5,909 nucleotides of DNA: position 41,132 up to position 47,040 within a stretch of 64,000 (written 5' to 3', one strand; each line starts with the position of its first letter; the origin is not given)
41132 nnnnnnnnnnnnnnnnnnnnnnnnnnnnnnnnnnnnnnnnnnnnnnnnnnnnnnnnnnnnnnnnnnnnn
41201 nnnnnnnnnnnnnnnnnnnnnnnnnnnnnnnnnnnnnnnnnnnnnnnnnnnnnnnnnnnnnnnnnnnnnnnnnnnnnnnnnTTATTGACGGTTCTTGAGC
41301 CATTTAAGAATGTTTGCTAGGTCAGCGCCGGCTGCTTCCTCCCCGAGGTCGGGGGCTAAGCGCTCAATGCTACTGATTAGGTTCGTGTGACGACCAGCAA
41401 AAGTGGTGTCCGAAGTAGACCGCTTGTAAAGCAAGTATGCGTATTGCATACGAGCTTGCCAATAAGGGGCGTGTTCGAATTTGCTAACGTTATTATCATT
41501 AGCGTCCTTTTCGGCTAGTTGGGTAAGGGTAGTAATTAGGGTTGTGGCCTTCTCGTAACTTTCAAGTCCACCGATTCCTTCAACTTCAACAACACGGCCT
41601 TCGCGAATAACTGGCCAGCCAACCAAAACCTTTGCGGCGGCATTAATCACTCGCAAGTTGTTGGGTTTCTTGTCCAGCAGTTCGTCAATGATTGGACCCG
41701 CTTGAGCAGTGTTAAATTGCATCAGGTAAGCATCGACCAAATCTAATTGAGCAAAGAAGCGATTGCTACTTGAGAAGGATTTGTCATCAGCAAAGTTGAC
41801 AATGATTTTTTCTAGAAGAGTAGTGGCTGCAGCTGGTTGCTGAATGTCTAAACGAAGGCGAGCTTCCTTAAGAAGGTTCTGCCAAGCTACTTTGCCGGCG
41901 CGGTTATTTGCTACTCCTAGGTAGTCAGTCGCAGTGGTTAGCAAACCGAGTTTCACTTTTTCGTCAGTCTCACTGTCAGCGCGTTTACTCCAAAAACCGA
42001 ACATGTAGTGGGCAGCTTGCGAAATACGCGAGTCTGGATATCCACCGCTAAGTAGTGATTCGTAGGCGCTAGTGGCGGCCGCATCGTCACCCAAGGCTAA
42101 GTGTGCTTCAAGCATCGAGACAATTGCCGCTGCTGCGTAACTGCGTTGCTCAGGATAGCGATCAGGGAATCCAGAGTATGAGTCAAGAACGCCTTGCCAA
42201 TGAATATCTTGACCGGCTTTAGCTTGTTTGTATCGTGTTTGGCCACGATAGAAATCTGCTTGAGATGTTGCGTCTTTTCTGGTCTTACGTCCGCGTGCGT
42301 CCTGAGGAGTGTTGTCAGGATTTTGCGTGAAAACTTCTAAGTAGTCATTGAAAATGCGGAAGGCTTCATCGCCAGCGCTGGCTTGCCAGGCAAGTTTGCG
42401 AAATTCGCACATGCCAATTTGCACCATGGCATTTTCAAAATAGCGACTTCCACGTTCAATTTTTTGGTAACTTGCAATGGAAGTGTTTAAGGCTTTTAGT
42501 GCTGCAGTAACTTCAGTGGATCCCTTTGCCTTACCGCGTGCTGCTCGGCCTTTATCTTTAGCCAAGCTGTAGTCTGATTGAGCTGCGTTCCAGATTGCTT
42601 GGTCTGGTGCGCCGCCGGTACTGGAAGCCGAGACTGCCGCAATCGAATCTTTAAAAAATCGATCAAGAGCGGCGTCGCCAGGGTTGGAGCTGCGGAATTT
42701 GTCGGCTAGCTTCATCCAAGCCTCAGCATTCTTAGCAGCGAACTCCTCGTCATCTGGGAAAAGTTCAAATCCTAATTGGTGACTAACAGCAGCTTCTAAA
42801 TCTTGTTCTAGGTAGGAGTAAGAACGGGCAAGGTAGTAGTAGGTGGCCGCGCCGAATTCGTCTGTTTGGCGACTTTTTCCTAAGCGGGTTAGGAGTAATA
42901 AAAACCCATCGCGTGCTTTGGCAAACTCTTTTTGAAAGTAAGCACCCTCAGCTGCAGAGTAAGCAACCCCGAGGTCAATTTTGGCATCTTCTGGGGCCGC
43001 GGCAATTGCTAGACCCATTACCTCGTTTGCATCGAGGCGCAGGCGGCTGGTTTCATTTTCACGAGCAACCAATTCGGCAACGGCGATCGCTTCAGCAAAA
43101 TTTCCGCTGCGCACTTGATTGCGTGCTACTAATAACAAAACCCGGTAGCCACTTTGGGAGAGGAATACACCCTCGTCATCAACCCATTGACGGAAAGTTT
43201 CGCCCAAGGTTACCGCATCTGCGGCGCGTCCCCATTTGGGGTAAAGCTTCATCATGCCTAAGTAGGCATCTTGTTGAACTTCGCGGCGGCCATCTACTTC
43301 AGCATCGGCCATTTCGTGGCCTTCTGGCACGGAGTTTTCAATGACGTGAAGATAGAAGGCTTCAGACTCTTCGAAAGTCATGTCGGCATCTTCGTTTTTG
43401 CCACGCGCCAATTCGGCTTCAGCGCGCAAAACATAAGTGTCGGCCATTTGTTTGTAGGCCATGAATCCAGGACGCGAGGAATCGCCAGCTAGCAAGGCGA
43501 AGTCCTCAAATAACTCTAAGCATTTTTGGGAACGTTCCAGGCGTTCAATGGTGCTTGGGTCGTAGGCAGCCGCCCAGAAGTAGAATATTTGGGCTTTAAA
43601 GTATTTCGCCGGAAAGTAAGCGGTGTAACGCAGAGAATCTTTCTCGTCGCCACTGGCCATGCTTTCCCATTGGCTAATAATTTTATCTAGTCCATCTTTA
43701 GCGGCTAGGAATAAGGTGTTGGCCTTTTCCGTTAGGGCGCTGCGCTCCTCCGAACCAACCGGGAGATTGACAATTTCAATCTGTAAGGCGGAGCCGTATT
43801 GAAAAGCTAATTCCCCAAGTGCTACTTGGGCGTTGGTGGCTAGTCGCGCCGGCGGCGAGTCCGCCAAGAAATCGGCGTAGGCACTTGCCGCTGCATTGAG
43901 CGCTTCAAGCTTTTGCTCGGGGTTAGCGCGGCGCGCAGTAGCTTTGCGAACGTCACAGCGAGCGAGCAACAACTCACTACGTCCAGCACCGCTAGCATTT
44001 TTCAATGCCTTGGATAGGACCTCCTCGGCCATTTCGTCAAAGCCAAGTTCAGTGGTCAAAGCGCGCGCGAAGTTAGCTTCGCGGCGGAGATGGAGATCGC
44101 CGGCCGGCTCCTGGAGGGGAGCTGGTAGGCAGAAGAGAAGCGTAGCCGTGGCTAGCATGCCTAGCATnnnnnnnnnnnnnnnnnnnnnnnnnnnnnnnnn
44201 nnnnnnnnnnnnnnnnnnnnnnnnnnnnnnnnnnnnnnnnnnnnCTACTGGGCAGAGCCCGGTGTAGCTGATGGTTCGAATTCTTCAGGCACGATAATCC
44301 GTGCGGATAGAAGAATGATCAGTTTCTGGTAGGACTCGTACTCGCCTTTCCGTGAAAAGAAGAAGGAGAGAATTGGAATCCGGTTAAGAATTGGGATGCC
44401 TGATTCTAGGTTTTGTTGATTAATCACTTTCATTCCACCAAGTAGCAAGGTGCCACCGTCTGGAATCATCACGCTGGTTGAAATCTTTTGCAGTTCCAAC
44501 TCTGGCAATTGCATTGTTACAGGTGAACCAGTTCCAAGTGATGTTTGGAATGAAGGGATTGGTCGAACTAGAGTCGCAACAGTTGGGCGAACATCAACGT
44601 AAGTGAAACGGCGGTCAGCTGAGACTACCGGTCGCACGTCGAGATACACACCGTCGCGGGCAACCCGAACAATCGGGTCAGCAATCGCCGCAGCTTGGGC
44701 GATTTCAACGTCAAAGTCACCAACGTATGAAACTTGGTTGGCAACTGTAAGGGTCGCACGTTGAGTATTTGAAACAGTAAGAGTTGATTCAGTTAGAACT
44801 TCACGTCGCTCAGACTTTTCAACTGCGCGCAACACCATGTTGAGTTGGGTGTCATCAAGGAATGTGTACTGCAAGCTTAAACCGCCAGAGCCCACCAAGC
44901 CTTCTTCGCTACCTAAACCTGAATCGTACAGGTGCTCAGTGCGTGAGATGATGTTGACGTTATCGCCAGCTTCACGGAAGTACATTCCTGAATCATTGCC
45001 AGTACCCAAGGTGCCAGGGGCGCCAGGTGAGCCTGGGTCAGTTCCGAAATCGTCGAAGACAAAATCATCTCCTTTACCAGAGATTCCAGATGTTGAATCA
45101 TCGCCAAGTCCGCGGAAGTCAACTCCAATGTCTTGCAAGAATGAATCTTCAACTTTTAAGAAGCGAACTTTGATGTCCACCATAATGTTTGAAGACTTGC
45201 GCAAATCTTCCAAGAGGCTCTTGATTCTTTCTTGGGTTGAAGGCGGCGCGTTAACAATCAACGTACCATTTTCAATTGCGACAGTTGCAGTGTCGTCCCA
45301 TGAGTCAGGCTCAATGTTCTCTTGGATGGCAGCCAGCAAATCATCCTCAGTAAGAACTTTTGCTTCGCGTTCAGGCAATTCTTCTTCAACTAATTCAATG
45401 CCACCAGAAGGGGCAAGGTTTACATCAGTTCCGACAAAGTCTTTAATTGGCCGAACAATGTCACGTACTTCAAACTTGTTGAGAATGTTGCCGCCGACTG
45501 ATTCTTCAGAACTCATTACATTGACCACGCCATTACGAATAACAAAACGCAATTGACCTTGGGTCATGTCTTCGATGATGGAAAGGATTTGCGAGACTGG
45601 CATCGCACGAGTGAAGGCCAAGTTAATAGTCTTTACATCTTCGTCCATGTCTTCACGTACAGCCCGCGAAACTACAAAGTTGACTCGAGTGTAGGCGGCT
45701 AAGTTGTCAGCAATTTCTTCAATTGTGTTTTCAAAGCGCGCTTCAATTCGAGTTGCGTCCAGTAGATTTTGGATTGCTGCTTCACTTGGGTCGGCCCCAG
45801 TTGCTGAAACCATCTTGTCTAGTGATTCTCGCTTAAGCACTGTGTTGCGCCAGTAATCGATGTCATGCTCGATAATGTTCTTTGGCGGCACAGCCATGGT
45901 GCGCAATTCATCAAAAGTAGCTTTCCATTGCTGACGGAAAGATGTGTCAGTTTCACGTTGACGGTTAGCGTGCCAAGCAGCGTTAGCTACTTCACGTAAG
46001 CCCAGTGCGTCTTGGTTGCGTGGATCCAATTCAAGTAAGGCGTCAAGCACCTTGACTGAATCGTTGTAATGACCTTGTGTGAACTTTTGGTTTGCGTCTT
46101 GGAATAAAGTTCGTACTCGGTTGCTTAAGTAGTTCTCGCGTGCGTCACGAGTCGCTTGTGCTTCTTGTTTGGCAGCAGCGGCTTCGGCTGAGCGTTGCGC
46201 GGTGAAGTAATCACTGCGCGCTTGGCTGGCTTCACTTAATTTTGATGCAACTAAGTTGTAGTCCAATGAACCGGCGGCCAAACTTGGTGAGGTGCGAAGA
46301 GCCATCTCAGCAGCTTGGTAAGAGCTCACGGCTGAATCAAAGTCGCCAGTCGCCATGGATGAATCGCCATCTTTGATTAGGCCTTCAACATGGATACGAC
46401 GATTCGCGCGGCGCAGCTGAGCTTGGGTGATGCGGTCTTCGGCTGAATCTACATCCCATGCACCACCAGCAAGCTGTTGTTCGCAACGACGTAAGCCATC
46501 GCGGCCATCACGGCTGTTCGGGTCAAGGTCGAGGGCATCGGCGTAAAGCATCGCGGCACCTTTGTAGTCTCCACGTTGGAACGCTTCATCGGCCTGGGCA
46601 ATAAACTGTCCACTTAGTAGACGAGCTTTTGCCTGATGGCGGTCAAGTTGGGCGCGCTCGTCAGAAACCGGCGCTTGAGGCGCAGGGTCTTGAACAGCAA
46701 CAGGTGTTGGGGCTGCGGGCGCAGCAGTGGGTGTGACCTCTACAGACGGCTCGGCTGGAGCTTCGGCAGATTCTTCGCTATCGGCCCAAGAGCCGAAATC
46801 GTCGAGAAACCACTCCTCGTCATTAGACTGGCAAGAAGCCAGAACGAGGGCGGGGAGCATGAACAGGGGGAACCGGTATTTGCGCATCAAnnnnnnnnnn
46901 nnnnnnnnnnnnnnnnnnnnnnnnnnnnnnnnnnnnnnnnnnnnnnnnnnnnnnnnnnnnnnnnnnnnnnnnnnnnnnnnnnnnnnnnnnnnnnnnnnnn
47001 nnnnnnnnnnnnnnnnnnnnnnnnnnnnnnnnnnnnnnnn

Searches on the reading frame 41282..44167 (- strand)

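Call 33: search_protein_families(library=pfam, proteins=[window:41282-44167:-], max_evalue=0.001)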
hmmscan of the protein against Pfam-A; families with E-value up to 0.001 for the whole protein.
window:41282-44167:- (961 aa): 0 families

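Call 69: search_protein_families(library=pfam, proteins=[window:41282-44167:-], max_evalue=0.01)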
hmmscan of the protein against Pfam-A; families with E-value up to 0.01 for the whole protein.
window:41282-44167:- (961 aa): 1 family
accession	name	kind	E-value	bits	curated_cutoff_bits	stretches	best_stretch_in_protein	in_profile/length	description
PF13428.12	TPR_14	-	0.0033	18.4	23.5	0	806-846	3-43/44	Tetratricopeptide repeat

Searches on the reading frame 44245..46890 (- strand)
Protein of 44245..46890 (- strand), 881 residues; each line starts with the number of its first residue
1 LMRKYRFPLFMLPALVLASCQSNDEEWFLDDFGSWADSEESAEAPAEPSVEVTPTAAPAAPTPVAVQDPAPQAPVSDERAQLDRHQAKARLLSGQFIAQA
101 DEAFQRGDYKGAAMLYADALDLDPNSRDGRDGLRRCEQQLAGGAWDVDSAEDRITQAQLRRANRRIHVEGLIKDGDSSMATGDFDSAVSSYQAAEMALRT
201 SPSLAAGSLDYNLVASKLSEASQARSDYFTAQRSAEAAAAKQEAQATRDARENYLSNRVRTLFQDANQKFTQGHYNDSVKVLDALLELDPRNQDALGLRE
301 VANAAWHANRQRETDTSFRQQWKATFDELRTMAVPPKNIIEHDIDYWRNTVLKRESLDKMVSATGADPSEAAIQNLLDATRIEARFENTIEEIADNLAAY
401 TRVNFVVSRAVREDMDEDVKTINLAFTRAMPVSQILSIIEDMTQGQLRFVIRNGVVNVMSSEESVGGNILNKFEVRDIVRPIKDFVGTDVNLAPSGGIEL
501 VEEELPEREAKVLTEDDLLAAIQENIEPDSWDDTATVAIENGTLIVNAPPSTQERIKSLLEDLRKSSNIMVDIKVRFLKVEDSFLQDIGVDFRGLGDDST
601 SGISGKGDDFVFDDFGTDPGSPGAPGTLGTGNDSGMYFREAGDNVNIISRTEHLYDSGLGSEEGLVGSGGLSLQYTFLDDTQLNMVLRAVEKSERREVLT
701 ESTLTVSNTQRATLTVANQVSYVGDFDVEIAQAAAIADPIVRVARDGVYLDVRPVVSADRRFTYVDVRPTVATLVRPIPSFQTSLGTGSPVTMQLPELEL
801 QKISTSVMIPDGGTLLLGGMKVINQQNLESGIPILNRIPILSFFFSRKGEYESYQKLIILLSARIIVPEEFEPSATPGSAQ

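Call 33: search_protein_families(library=pfam, proteins=[window:44245-46890:-], max_evalue=0.001)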
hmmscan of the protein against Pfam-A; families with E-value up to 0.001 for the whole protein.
window:44245-46890:- (881 aa): 5 families
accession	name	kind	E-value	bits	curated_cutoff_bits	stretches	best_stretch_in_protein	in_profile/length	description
PF00263.26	Secretin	-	3.8e-22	79.1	27.5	1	689-866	1-168/169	Bacterial type II and III secretion system protein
PF07719.23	TPR_2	-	2.5e-06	27.6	27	0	98-125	6-33/34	Tetratricopeptide repeat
PF13414.12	TPR_11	-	4.3e-06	26.8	26.8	0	101-126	2-27/42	TPR repeat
PF13428.12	TPR_14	-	2.1e-05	25.2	23.5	0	98-129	6-37/44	Tetratricopeptide repeat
PF14863.12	Alkyl_sulf_dimr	-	0.00016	22.5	26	0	260-330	70-137/139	Alkyl sulfatase dimerisation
